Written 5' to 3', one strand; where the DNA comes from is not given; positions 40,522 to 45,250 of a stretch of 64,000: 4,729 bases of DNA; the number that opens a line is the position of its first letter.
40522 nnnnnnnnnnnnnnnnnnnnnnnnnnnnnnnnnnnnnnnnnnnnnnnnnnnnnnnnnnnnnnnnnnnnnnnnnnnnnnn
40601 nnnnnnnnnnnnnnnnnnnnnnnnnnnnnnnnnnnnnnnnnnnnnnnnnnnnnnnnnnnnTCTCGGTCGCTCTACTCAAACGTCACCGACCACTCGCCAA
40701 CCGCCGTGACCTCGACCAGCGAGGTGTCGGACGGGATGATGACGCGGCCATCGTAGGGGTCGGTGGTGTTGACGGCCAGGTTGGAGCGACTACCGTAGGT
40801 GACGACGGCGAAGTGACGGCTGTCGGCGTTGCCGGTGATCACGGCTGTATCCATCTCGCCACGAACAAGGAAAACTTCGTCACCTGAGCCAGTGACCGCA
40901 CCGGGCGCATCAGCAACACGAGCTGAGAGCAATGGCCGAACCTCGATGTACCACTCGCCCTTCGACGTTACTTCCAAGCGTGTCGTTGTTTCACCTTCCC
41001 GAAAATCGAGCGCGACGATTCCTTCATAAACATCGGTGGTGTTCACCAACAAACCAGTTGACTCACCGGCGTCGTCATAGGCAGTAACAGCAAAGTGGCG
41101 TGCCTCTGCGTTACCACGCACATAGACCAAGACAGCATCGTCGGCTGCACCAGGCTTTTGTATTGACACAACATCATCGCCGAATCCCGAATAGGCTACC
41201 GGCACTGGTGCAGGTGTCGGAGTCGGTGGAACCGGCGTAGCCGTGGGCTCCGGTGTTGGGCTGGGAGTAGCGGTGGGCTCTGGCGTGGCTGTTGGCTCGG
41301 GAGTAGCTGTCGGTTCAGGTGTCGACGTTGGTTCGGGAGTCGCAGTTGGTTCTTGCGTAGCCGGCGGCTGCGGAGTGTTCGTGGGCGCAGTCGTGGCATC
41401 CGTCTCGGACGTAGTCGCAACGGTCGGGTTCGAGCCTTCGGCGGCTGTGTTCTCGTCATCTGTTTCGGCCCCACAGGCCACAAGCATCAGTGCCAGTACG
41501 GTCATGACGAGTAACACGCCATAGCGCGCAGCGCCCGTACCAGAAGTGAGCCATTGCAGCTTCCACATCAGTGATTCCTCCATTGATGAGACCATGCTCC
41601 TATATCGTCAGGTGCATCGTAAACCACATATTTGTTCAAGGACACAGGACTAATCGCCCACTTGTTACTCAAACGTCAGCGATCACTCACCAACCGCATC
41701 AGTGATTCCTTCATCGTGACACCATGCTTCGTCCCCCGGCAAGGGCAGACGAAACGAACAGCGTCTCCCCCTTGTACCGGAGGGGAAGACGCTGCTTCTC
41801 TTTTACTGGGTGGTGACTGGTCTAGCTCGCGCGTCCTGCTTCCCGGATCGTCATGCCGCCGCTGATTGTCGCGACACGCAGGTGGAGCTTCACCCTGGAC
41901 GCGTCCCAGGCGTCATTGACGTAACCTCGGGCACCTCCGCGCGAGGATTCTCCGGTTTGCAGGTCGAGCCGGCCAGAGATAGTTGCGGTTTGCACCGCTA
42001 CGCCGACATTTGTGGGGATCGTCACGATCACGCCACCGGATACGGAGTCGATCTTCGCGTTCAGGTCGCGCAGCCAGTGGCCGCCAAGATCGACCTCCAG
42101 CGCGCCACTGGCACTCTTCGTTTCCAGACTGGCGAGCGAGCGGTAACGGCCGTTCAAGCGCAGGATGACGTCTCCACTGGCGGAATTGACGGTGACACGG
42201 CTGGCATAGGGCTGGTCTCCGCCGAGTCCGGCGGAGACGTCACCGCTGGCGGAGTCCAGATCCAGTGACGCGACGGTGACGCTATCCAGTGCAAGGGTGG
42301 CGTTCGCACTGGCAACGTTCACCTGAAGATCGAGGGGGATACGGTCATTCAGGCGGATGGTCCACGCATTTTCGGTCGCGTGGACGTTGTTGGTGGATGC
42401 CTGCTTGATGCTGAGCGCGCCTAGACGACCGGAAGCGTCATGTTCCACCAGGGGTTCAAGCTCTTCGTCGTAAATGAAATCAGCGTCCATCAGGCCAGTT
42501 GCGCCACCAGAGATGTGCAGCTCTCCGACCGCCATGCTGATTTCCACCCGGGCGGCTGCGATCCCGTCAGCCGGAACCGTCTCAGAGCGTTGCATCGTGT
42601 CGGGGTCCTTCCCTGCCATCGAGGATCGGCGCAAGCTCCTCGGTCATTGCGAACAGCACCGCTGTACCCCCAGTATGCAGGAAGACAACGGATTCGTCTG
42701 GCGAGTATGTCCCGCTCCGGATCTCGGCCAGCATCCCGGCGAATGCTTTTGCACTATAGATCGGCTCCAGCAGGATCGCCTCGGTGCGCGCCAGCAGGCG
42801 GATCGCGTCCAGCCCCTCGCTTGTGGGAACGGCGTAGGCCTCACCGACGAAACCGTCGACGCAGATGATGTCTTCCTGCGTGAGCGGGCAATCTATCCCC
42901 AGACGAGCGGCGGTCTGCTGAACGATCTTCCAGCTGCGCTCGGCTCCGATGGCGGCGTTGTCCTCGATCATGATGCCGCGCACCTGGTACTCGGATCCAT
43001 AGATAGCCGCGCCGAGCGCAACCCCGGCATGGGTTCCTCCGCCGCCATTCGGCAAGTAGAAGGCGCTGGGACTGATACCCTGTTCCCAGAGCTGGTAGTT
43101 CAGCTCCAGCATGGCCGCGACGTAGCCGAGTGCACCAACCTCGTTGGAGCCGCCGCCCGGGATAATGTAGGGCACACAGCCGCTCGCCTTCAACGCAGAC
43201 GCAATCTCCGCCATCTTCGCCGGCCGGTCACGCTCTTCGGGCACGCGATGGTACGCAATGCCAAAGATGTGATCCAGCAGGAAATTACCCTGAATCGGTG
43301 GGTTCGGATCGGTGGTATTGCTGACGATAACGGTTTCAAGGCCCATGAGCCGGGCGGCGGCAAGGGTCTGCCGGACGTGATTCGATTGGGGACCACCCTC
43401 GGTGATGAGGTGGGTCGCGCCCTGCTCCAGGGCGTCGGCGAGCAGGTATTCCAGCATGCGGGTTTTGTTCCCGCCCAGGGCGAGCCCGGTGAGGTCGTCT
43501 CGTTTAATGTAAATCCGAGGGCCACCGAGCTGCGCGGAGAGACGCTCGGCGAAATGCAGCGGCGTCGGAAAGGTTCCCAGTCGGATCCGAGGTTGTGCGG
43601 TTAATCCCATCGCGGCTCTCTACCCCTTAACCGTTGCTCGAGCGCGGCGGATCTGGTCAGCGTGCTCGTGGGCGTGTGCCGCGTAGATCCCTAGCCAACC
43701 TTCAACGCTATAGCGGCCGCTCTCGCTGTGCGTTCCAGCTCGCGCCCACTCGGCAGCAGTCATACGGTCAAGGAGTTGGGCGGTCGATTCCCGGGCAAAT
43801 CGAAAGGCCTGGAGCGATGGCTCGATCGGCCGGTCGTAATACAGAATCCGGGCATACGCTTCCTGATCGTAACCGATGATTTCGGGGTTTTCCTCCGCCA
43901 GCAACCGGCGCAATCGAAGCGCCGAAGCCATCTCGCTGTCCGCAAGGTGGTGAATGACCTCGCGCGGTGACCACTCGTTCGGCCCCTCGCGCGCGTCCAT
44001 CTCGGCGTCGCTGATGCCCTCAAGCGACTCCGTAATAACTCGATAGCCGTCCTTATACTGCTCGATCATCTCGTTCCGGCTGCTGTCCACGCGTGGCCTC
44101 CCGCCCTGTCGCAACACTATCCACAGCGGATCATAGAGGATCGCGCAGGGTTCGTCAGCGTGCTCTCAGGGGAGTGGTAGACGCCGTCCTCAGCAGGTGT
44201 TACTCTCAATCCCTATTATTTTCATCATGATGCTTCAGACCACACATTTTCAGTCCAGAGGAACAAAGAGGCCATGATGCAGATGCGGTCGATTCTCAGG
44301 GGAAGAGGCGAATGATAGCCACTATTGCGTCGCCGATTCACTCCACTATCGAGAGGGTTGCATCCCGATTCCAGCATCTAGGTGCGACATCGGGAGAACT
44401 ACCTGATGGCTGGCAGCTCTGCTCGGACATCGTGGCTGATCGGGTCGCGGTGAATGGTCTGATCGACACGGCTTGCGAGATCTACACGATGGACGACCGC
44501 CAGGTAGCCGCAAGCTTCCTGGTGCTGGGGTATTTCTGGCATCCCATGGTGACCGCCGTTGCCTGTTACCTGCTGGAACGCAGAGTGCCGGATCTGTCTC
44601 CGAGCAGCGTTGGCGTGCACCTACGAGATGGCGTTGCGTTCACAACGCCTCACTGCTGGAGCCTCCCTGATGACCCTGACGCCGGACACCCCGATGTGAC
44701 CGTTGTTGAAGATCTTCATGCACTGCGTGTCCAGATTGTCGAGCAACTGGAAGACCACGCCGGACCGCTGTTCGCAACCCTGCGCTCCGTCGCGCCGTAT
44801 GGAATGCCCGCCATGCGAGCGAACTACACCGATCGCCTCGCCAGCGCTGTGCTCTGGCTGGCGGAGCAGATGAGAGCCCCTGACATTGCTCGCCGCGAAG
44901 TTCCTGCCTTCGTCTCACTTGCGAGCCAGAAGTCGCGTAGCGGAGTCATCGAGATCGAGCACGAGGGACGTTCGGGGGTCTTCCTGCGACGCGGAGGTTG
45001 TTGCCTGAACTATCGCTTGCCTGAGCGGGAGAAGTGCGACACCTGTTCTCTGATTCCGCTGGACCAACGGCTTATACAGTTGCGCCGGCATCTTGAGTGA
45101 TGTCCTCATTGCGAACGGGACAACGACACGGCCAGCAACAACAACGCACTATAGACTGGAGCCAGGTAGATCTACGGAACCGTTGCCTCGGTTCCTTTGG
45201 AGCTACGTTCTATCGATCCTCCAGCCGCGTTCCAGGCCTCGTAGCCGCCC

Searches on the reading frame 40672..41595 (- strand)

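Call 21: search_protein_families(library=pfam, proteins=[window:40672-41595:-])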
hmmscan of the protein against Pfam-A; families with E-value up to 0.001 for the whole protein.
window:40672-41595:- (307 aa): 1 family
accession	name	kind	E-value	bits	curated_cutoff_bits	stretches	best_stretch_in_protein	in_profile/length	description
PF05887.16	Trypan_PARP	-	4.1e-05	24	100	1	33-123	18-107/134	Procyclic acidic repetitive protein (PARP)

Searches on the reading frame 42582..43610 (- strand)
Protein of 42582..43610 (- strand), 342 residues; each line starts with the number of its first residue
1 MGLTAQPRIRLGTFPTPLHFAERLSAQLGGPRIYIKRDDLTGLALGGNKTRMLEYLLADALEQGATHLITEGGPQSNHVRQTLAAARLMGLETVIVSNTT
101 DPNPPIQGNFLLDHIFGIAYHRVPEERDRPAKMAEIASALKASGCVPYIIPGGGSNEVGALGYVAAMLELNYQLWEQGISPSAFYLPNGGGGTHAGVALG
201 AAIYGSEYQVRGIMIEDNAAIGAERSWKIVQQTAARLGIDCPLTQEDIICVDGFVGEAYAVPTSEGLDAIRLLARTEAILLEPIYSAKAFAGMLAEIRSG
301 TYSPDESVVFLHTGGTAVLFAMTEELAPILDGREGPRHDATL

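Call 21: search_protein_families(library=pfam, proteins=[window:42582-43610:-])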
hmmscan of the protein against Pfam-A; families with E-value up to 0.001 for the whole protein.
window:42582-43610:- (342 aa): 1 family
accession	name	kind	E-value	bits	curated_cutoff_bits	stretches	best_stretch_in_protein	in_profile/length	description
PF00291.31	PALP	-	2.3e-48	165.5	35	1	10-314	2-295/295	Pyridoxal-phosphate dependent enzyme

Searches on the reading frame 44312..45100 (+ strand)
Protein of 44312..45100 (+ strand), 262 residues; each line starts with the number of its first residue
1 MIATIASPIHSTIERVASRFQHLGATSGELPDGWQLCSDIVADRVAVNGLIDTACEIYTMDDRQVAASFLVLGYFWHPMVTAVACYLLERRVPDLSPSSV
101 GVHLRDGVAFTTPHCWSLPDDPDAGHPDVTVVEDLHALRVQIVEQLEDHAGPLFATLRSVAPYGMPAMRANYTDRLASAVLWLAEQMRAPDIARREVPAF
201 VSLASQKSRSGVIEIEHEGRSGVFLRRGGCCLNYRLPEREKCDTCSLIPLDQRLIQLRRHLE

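Call 57: search_protein_families(library=pfam, proteins=[window:44312-45100:+], max_evalue=0.00001)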
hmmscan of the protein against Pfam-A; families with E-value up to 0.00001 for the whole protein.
window:44312-45100:+ (262 aa): 1 family
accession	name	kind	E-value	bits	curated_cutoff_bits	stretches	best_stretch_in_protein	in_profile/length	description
PF11575.13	FhuF_C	-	4.7e-06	26.8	20.5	1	227-245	1-19/21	FhuF 2Fe-2S C-terminal domain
